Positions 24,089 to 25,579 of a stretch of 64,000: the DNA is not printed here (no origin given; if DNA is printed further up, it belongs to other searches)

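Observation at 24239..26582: Two translationally coupled M24 paralogs with three of five canonical metal-ligand positions substituted the same way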

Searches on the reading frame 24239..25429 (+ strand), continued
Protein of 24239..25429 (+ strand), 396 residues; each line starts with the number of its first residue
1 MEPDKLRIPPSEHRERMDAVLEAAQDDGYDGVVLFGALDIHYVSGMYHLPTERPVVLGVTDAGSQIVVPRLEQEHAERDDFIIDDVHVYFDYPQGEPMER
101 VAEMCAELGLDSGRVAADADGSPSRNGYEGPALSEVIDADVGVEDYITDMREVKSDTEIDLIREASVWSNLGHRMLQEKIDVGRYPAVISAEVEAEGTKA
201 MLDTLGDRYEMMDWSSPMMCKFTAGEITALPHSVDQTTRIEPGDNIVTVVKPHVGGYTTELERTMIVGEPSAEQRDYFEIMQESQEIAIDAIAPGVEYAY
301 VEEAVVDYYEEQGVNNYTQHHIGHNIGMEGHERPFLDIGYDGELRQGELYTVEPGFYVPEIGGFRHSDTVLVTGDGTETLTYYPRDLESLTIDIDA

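Call 47: get_annotated_region(hit=H1, flank=9000)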
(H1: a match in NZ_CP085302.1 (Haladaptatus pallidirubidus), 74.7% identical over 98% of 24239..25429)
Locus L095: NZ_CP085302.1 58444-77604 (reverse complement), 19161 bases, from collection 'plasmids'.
description: Haladaptatus pallidirubidus strain YIM 93656 plasmid unnamed1, complete sequence
organism: Haladaptatus pallidirubidus (NCBI taxid 1008152)
taxonomy: Archaea; Euryarchaeota; Halobacteria; Halobacteriales; Haladaptataceae; Haladaptatus; Haladaptatus pallidirubidus
host: -; source: cell culture,saline soil; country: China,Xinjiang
typing (MOB-suite, as given by PLSDB): non-mobilizable
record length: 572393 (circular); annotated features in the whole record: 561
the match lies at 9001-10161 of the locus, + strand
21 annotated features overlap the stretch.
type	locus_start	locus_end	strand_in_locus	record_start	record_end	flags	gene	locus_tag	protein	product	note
CDS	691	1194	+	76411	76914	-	-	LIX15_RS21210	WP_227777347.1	GNAT family N-acetyltransferase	-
CDS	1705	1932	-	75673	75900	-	-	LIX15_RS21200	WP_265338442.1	hypothetical protein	-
CDS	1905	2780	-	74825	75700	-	prf1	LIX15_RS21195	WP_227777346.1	peptide chain release factor aRF-1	GO:0006415 - translational termination [Evidence IEA]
CDS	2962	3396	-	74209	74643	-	-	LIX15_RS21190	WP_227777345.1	type II toxin-antitoxin system VapC family toxin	-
CDS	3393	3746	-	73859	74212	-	-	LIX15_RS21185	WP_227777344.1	HTH domain-containing protein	-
CDS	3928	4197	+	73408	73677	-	-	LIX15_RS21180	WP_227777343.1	SWIM zinc finger family protein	-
CDS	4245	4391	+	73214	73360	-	-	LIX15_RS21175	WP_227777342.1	hypothetical protein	-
CDS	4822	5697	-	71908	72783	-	-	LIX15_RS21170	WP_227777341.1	ABC transporter permease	GO:0055085 - transmembrane transport [Evidence IEA]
CDS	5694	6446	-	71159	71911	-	-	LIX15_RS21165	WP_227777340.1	ABC transporter permease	GO:0055085 - transmembrane transport [Evidence IEA]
CDS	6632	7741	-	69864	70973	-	-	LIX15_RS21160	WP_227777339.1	ABC transporter ATP-binding protein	-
CDS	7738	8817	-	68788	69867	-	-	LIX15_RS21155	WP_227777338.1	extracellular solute-binding protein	-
CDS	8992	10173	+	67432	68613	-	-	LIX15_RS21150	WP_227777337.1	Xaa-Pro peptidase family protein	GO:0006508 - proteolysis [Evidence IEA]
CDS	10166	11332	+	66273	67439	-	-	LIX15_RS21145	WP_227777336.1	Xaa-Pro peptidase family protein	GO:0006508 - proteolysis [Evidence IEA]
CDS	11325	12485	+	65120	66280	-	-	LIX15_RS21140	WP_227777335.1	amidohydrolase family protein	-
CDS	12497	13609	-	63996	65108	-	-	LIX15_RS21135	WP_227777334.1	Xaa-Pro peptidase family protein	GO:0006508 - proteolysis [Evidence IEA]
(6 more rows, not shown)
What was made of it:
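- The M24b/amidohydrolase junction also overlaps by 8 nt in L095 (call 47). The same 8-nt overlap joins M24b to the unrelated amidohydrolase (call 47).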

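Call 48: get_annotated_region(hit=H3, flank=9000)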
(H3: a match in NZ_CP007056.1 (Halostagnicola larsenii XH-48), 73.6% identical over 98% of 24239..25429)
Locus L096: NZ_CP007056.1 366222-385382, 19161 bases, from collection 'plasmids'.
description: Halostagnicola larsenii XH-48 plasmid unnamed, complete sequence
organism: Halostagnicola larsenii XH-48 (NCBI taxid 797299)
taxonomy: Archaea; Euryarchaeota; Halobacteria; Halobacteriales; Natrialbaceae; Halostagnicola; Halostagnicola larsenii; Halostagnicola larsenii XH-48
host: -; source: -; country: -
typing (MOB-suite, as given by PLSDB): non-mobilizable
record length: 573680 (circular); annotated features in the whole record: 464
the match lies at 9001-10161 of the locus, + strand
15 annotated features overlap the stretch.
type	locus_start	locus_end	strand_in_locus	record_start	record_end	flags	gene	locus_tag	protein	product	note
CDS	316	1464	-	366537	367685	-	-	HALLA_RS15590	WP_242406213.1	S8 family peptidase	-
CDS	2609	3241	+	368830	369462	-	-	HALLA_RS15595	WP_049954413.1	hypothetical protein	-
CDS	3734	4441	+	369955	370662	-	-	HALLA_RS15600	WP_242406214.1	DNA-binding protein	-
CDS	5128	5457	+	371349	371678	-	-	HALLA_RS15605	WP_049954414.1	ribbon-helix-helix domain-containing protein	-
CDS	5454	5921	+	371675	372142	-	-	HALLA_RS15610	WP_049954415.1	hypothetical protein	-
CDS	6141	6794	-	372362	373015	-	-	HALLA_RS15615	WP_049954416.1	nucleotidyltransferase domain-containing protein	-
CDS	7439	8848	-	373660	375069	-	-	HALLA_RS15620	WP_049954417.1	sodium:solute symporter family protein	-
CDS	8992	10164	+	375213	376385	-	-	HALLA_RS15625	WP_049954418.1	Xaa-Pro peptidase family protein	GO:0006508 - proteolysis [Evidence IEA]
CDS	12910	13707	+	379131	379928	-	-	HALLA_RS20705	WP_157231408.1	hypothetical protein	-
CDS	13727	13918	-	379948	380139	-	-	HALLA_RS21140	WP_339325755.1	HalOD1 output domain-containing protein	-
CDS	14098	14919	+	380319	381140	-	-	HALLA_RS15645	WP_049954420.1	IS5 family transposase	-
CDS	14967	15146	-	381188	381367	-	-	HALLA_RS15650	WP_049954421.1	hypothetical protein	-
CDS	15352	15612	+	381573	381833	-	-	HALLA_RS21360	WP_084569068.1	helix-turn-helix domain-containing protein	-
CDS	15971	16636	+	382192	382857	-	-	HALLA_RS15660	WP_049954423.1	HD domain-containing protein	-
CDS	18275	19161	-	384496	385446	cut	-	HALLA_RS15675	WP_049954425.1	hypothetical protein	-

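Call 69: get_annotated_region(hit=H53, flank=9000)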
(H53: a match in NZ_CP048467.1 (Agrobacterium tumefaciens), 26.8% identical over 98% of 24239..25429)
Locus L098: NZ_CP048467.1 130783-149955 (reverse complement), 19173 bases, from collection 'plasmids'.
description: Agrobacterium tumefaciens strain Yub002 plasmid pTi, complete sequence
organism: Agrobacterium tumefaciens (NCBI taxid 358)
taxonomy: Bacteria; Pseudomonadota; Alphaproteobacteria; Hyphomicrobiales; Rhizobiaceae; Agrobacterium; Agrobacterium tumefaciens
host: -; source: -; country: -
typing (MOB-suite, as given by PLSDB): conjugative; replicon rep_cluster_490; relaxase MOBQ; mating-pair formation MPF_T
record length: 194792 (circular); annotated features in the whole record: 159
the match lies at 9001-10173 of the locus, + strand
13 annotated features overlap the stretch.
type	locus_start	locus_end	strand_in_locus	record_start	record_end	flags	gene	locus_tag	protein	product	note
CDS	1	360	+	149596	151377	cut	-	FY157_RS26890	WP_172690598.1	ABC transporter permease subunit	-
CDS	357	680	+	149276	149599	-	-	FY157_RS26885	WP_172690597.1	hypothetical protein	-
CDS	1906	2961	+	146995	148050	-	-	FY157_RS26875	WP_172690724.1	ABC transporter substrate-binding protein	-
CDS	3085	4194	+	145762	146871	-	potA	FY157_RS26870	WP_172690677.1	polyamine ABC transporter ATP-binding protein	GO:0015846 - polyamine transport [Evidence IEA]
CDS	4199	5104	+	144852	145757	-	-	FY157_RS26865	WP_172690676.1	ABC transporter permease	GO:0055085 - transmembrane transport [Evidence IEA]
CDS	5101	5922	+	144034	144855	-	-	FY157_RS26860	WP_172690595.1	ABC transporter permease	GO:0055085 - transmembrane transport [Evidence IEA]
CDS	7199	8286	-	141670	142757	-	-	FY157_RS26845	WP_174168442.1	IS3 family transposase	-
CDS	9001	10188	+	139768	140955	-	-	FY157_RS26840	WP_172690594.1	Xaa-Pro peptidase family protein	GO:0006508 - proteolysis [Evidence IEA]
CDS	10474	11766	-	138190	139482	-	-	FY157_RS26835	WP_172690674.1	SDR family NAD(P)-dependent oxidoreductase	-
CDS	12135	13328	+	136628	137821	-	-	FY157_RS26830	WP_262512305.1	SIS domain-containing protein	GO:1901135 - carbohydrate derivative metabolic process [Evidence IEA]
CDS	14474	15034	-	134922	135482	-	-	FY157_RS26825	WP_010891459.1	RolB family protein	-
CDS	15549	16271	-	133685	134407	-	ipt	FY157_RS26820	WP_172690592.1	adenylate dimethylallyltransferase Ipt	-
CDS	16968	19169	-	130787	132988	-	-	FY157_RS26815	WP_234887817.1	FAD-dependent oxidoreductase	-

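Call 71: predict_structure(alignment_id=A2)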
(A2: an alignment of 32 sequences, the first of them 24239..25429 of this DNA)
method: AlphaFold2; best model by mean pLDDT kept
length: 396 residues; sequences in the alignment: 32
mean_pLDDT: 95.0   pTM: 0.91
mean pLDDT of the five models: 95.0, 94.7, 94.6, 94.1, 93.5
residues with pLDDT >= 90: 363; 70-90: 28; 50-70: 4; < 50: 1
segments of 3 or more residues with pLDDT < 50: none
pLDDT, mean of each block of 10 residues (from residue 1): 77 97 98 97 95 96 97 94 96 88 98 96 92 97 95 97 97 98 96 98 94 90 94 87 97 95 97 98 98 98 97 95 95 94 97 96 97 97 97 84
secondary structure, 60 per line:
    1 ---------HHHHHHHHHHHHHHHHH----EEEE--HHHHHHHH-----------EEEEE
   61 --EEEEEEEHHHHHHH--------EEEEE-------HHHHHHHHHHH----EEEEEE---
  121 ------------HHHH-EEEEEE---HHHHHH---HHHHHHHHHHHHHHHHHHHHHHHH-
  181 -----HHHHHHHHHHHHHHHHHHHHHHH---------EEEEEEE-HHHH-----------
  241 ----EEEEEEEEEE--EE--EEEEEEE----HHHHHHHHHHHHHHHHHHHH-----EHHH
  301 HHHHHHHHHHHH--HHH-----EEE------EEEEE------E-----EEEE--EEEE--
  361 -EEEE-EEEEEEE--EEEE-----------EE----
elements in order: H10-26 E31-34 H37-44 E56-60 E63-69 H70-76 E85-89 H97-107 E112-117 H133-136 E138-143 H147-152 H156-179 H186-208 E218-224 H226-229 E245-254 E261-267 H272-291 H298-312 E323-325 E332-336 E349-352 E355-358 E362-365 E367-373 E376-379

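Call 74: fold_search(model_id=the predicted structure, library=pdb)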
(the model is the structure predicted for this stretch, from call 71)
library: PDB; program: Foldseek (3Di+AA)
matches with E <= 10: 572; with E <= 0.001: 250
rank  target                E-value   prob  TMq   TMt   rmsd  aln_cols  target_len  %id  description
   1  3q6d_D                2.2e-31  1.00  0.80  0.89   2.9       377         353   26  Xaa-Pro dipeptidase from Bacillus anthracis. (released 2011-02-02)
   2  4fkc                  7.4e-31  1.00  0.82  0.88   3.1       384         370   22  Recombinant prolidase from Thermococcus sibiricus (released 2012-11-07)
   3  1wy2_B                8.9e-31  1.00  0.78  0.88   2.8       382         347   26  Crystal Structure of the Prolidase from Pyrococcus horikoshii OT3 (released 2005-02-22)
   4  1pv9_A                1.3e-30  1.00  0.74  0.86   3.5       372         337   25  Prolidase from Pyrococcus furiosus (released 2004-03-23)
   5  1wy2_A                1.4e-30  1.00  0.76  0.85   3.8       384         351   25  Crystal Structure of the Prolidase from Pyrococcus horikoshii OT3 (released 2005-02-22)
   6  3q6d_A                4.0e-30  1.00  0.80  0.88   2.9       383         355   26  Xaa-Pro dipeptidase from Bacillus anthracis. (released 2011-02-02)
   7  3q6d_C                7.8e-30  1.00  0.78  0.87   3.5       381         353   26  Xaa-Pro dipeptidase from Bacillus anthracis. (released 2011-02-02)
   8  4ege                  1.1e-29  1.00  0.80  0.85   3.6       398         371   25  Crystal Structure of Dipeptidase PepE from Mycobacterium ulcerans (released 2012-04-25)
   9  1wn1_A                6.1e-29  1.00  0.75  0.83   4.7       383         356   22  Crystal Structure of Dipeptiase from Pyrococcus Horikoshii OT3 (released 2005-08-09)
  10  7yto_A                1.1e-28  1.00  0.85  0.84   3.0       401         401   19  The Crystal Structure Analysis of Creatine Amidinohydrolase from Alcaligenes sp. KS-85 (released 2023-08-23)
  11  5cnx_A                1.1e-28  1.00  0.77  0.85   3.8       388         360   23  Crystal structure of Xaa-Pro aminopeptidase from Escherichia coli K12 (released 2016-07-20)
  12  7n02_A                1.3e-28  1.00  0.74  0.81   4.7       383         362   24  X-ray crystallographic structure model of Lactococcus lactis prolidase mutant D36S (released 2021-06-02)
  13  6xmr_A                2.0e-28  1.00  0.75  0.81   4.4       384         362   24  X-ray crystallographic structure model of Lactococcus lactis prolidase mutant H38S (released 2020-07-15)
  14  5giu                  2.6e-28  1.00  0.74  0.84   3.5       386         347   24  Crystal structure of Xaa-Pro peptidase from Deinococcus radiodurans, metal-free active site (released 2017-06-28)
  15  2zsg_A                2.9e-28  1.00  0.78  0.87   3.3       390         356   21  Crystal structure of X-Pro aminopeptidase from Thermotoga maritima MSB8 (released 2008-10-14)
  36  1pv9_B                1.2e-24  1.00  0.71  0.87   2.7       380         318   22  Prolidase from Pyrococcus furiosus (released 2004-03-23)
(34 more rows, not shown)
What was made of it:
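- Closest known: Small two-domain archaeal/bacterial prolidases. Same: Foldseek gives its best E-values for them (call 74).
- Closest known: Creatinase. Same: Same length class and fold, with TMq 0.86 (call 74).
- Closest known: Ectoine hydrolase DoeA/EutD. Same: A non-peptidase M24B enzyme of similar size, found in a transporter-linked catabolic operon, with TMq about 0.8 (call 74).
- Creatinases give the highest query-normalised TM-scores (0.85-0.86) to the M24a model (call 74).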

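Call 79: list_cluster_members(proteins=[P0125, P0126, P0128, P0131, P0134, P0141, P0150, P0163, P0181, P0205])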
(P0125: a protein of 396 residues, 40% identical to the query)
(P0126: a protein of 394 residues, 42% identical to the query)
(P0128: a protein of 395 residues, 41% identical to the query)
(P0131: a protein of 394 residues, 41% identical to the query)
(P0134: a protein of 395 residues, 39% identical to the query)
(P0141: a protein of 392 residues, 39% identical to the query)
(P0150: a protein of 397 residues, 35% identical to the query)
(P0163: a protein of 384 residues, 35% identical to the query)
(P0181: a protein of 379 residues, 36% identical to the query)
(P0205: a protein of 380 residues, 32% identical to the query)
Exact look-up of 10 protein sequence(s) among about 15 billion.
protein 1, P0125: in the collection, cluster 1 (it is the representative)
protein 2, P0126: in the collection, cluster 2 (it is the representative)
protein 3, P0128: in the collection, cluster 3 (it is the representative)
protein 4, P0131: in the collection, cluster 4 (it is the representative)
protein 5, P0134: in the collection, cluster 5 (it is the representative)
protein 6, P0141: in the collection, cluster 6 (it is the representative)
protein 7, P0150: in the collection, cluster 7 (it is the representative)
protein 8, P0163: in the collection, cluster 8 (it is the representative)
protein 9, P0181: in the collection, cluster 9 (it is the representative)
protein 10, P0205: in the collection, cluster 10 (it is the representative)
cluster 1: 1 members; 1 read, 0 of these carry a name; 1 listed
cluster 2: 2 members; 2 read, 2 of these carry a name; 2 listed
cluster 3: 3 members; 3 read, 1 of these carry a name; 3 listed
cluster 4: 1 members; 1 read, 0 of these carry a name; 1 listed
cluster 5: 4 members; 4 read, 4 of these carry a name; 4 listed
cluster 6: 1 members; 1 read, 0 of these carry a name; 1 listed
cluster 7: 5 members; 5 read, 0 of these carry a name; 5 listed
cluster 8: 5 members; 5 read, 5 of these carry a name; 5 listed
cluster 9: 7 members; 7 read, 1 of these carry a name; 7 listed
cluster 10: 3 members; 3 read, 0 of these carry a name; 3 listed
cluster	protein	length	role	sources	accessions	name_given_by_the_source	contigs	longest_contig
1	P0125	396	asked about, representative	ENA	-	-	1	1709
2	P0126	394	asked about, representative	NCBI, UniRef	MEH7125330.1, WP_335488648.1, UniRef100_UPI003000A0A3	Xaa-Pro peptidase family protein [Bacillus sp. JJ1773] | M24 family metallopeptidase n=1 Tax=Bacillus sp. JJ1773 TaxID=3122965 RepID=UPI003000A0A3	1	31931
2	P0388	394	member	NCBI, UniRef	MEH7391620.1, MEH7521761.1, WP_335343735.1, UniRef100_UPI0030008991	Xaa-Pro peptidase family protein [Bacillus sp. JJ1503] | M24 family metallopeptidase n=1 Tax=unclassified Bacillus (in: firmicutes) TaxID=185979 ...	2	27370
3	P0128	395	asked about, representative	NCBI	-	-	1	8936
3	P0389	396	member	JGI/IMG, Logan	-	Xaa-Pro aminopeptidase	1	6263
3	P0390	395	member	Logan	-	-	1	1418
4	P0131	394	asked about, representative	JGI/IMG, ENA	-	-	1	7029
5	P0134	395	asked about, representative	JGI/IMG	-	Xaa-Pro aminopeptidase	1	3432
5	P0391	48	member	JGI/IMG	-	Xaa-Pro dipeptidase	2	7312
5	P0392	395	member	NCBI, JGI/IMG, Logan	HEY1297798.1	MAG TPA: Xaa-Pro peptidase family protein [Chloroflexota bacterium] | Xaa-Pro aminopeptidase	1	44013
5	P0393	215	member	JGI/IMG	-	Xaa-Pro aminopeptidase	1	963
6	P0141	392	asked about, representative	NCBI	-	-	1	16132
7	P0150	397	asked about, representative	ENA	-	-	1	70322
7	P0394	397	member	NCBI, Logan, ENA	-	-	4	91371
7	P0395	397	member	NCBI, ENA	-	-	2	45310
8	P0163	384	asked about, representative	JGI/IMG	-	Xaa-Pro dipeptidase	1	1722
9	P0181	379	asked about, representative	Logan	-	-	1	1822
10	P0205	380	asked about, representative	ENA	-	-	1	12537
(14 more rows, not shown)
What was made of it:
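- Tried and rejected: Names for ten bacterial representatives were all generic (call 79).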

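Call 84: search_protein_families(library=pfam, proteins=[L003:3070-5169:+, L003:5661-6338:-, L003:6411-7853:-, L003:10425-11048:+, L003:11216-12121:+, L003:12700-14112:-])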
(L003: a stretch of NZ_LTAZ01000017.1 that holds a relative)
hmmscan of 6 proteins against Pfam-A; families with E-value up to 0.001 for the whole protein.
L003:3070-5169:+ (699 aa): 3 families
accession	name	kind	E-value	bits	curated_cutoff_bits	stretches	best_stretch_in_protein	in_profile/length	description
PF10566.15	Glyco_hydro_97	-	5.5e-70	236.3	32.5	1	366-600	1-274/275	Glycoside hydrolase 97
PF14508.12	GH97_N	-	2.1e-41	142.4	25.3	1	70-361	1-229/229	Glycosyl-hydrolase 97 N-terminal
PF14509.12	GH97_C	-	1.1e-21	77.3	25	1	603-695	1-96/97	Glycosyl-hydrolase 97 C-terminal, oligomerisation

L003:5661-6338:- (225 aa): 3 families
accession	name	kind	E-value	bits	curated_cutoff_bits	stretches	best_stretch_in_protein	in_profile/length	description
PF00702.32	Hydrolase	-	2.7e-15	57.7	26.4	1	6-188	5-191/191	haloacid dehalogenase-like hydrolase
PF13419.12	HAD_2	-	1.3e-14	55.1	23.8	1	84-194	68-178/178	Haloacid dehalogenase-like hydrolase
PF13242.12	Hydrolase_like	-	1.8e-08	34.6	22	1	151-218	4-75/75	HAD-hyrolase-like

L003:6411-7853:- (480 aa): 1 family
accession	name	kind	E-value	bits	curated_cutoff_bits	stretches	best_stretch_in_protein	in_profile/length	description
PF00474.23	SSF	-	1.5e-30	106.8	22.8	1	44-427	1-406/406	Sodium:solute symporter family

L003:10425-11048:+ (207 aa): 0 families

L003:11216-12121:+ (301 aa): 5 families
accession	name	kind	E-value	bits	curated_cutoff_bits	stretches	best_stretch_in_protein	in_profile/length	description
PF02558.23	ApbA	-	6.3e-32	110.7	22.2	1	3-149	1-146/150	Ketopantoate reductase PanE/ApbA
PF08546.17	ApbA_C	-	1.9e-26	93.3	22.7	1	178-298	4-125/125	Ketopantoate reductase PanE/ApbA C terminal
PF01210.29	NAD_Gly3P_dh_N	-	1.2e-07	32.2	23.1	1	2-108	1-108/158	NAD-dependent glycerol-3-phosphate dehydrogenase N-terminus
PF00070.33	Pyr_redox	-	0.00028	21.8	22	0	2-36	1-35/82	Pyridine nucleotide-disulphide oxidoreductase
PF03807.23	F420_oxidored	-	0.00064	20.7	21.6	0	3-104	2-93/94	NADP oxidoreductase coenzyme F420-dependent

L003:12700-14112:- (470 aa): 4 families
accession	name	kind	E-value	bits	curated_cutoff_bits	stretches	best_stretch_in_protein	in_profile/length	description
PF13360.13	PQQ_2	-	8.6e-26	91.4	27.6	2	182-314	2-126/233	Outer membrane protein assembly factor BamB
PF13570.13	Beta-prop_ACSF4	-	4.3e-09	36.7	133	1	147-288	72-212/329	Beta-alanine-activating enzyme, beta-propeller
PF25293.1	Beta-prop_EMC1_N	-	1.2e-05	25.6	34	1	150-294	45-201/219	EMC1 N-terminal beta-propeller domain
PF01011.28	PQQ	-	7.5e-05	22.1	26.7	0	108-240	151-283/595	Glucose/ethanol/alcohol dehydrogenase, beta-propeller domain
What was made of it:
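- Symporter + a + b: L003 (call 84).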
